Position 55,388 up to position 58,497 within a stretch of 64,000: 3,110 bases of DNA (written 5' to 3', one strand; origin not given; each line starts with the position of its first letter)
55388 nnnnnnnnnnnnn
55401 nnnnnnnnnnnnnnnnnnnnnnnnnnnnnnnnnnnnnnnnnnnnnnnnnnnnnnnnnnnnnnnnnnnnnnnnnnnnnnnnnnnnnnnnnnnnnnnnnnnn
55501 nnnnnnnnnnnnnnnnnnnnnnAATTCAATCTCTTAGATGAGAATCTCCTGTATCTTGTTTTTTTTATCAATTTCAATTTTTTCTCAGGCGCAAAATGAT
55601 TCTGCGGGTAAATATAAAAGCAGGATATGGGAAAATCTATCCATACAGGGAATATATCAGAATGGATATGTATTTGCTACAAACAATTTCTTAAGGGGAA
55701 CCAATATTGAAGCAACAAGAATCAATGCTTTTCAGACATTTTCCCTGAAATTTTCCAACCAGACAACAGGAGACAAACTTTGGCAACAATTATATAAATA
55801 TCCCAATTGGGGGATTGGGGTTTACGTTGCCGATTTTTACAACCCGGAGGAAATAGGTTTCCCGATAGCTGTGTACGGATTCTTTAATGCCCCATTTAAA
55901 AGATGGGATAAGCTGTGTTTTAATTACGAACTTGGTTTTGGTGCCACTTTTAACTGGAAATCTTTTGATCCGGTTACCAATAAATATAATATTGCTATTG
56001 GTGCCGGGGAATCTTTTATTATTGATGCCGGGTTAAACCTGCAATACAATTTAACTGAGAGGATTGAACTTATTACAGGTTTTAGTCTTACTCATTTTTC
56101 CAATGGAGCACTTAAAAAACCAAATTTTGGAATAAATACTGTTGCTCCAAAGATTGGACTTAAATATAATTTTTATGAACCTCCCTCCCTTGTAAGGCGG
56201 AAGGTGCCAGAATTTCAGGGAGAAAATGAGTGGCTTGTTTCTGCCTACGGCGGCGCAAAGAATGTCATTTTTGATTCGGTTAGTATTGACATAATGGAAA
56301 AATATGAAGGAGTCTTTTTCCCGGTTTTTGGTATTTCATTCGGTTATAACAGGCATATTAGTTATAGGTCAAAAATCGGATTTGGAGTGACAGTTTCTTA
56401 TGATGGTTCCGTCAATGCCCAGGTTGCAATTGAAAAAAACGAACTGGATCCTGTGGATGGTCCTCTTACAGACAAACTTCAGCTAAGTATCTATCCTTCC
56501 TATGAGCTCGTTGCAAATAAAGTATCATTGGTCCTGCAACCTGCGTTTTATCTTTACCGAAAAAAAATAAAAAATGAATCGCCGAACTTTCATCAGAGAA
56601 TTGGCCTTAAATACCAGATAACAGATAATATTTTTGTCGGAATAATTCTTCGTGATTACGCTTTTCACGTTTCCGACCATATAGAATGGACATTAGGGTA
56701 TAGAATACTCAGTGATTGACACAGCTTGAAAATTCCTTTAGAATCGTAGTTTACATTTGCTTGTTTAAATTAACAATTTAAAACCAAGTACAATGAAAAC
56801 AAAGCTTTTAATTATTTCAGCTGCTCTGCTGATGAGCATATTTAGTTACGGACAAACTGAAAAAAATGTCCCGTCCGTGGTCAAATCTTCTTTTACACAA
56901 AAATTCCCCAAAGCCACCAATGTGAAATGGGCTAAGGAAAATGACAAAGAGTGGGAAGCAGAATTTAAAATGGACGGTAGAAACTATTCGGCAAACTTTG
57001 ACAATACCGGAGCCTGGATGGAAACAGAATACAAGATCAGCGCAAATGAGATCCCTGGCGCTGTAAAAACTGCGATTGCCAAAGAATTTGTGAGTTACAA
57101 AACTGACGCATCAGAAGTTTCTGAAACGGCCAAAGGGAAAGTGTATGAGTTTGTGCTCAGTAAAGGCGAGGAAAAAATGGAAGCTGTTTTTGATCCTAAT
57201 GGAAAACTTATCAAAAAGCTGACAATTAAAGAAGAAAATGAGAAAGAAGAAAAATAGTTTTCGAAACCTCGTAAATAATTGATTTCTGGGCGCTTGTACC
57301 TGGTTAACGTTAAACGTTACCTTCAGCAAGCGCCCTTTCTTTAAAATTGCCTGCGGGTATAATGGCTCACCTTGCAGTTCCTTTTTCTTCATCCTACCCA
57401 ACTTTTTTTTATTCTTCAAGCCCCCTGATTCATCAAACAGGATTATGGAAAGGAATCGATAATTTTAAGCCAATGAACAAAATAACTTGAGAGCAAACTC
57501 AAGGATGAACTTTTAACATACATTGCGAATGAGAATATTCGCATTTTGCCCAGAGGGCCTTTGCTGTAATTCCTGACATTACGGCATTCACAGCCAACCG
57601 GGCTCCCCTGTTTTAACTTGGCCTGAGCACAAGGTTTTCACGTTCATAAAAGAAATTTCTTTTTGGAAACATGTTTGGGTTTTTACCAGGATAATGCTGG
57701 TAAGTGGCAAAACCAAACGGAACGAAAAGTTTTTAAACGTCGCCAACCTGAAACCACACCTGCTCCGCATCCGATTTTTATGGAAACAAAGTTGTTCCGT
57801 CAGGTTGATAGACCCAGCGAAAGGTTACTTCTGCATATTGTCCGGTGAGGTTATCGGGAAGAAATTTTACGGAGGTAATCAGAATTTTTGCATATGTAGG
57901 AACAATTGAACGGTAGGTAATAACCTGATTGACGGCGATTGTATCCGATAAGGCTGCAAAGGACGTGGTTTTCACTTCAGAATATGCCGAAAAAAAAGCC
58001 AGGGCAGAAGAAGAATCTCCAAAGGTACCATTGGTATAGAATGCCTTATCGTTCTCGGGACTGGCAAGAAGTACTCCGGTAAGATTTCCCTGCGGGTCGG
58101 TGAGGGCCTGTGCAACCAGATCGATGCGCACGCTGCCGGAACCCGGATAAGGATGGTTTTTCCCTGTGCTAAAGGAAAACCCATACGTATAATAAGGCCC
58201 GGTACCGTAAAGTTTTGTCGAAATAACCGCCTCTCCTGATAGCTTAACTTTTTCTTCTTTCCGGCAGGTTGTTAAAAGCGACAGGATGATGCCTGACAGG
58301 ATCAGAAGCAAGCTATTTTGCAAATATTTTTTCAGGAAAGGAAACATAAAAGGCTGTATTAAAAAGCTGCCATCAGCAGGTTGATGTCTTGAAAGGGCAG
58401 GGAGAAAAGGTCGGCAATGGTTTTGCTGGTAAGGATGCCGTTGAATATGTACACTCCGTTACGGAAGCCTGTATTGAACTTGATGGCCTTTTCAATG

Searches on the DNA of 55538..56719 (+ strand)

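Call 71: search_with_rna_model(model_id=R1, sources=[L163, L165, L156, L160, L162, L062, L146, L151], max_evalue=1)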
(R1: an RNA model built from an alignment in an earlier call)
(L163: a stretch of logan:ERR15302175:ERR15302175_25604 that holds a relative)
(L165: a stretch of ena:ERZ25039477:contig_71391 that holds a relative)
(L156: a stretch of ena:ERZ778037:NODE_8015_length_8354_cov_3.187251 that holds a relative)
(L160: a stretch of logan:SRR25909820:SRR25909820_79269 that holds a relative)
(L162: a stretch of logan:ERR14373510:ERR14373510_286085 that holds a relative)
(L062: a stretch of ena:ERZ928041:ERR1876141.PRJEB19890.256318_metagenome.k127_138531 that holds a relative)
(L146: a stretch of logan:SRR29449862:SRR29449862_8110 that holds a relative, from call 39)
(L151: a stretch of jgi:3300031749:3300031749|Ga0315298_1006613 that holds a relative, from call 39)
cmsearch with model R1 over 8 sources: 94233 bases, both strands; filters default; matches with E-value up to 1: 5.
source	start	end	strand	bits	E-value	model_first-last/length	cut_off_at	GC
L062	9786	9935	+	138.6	1.3e-37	1-151/151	no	0.55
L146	20375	20517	-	94.7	3.2e-25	1-151/151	no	0.48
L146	10731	10836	-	26.5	6.1e-06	1-151/151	no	0.47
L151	9618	9723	-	26.5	6.1e-06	1-151/151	no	0.47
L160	1800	1889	-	13.2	0.037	1-151/151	no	0.39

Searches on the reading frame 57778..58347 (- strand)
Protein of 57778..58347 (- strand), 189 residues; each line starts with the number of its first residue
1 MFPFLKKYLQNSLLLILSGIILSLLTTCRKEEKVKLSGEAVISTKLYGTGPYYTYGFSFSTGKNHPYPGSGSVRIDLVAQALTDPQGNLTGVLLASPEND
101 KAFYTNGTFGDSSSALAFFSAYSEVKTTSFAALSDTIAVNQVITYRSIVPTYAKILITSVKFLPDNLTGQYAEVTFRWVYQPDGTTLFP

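Call 11: search_protein_families(library=pfam, proteins=[window:57778-58347:-])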
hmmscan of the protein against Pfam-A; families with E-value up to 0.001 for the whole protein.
window:57778-58347:- (189 aa): 0 families

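Call 39: find_encoding_contigs(protein=window:57778-58347:-, flank=10000, max_places=10)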
Protein window:57778-58347:- (189 aa): 23 contigs read that carry it; 10 places shown.
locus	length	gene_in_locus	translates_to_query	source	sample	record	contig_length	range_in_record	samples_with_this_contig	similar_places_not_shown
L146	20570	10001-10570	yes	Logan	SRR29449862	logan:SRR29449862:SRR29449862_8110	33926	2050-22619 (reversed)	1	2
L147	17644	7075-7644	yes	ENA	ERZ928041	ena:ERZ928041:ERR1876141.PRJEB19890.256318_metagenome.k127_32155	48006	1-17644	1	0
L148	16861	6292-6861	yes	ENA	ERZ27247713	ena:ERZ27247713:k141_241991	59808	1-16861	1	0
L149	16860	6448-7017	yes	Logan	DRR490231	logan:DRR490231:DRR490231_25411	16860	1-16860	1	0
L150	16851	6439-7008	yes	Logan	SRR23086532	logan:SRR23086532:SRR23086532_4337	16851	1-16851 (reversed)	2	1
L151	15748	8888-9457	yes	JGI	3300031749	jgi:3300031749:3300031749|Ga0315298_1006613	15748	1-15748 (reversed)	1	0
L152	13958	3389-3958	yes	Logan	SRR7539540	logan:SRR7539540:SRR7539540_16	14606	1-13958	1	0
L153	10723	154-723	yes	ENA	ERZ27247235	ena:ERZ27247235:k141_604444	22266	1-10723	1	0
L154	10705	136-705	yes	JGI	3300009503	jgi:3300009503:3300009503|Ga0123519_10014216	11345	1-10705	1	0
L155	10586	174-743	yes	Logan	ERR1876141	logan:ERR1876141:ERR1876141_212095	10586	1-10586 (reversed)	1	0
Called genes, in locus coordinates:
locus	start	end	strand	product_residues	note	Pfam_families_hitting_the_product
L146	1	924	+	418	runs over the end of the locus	PF04468:PSP1, PF28472:PSP1_3rd, PF28473:YaaT_C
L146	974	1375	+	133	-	PF14109:GldH_lipo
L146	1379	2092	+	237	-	PF02390:Methyltransf_4, PF13847:Methyltransf_31, PF08242:Methyltransf_12 (faint)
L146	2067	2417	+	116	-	PF01035:DNA_binding_1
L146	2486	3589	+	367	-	PF01883:FeS_assembly_P, PF00142:Fer4_NifH (faint), PF01656:CbiA, PF09140:MipZ (weak), PF10609:ParA, PF13614:AAA_31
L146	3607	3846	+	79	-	PF01106:NifU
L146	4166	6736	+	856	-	PF07719:TPR_2 (faint), PF13174:TPR_6 (faint), PF13176:TPR_7 (faint), PF13428:TPR_14 (faint), PF13432:TPR_16 (faint), PF14559:TPR_19 (faint), PF00515:TPR_1 (faint), PF13181:TPR_8 (faint), +2 more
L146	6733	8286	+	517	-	PF00072:Response_reg, PF08665:PglZ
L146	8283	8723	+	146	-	PF02367:TsaE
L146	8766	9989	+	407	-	PF05222:AlaDh_PNT_N, PF01262:AlaDh_PNT_C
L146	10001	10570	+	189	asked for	-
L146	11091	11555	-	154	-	PF11396:PepSY_like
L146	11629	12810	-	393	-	PF09411:PagL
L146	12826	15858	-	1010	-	PF00873:ACR_tran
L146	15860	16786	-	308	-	PF25917:BSH_RND (faint), PF25919:BSH_CusB (weak), PF25973:BSH_CzcB (weak)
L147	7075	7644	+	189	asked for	-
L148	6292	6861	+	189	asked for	-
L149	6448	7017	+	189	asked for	-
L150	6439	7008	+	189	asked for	-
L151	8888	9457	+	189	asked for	-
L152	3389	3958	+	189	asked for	-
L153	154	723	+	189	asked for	-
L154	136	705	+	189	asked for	-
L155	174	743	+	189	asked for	-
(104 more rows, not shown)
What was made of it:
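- Tried and rejected: All 10 contigs shown carry the cassette (call 39).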
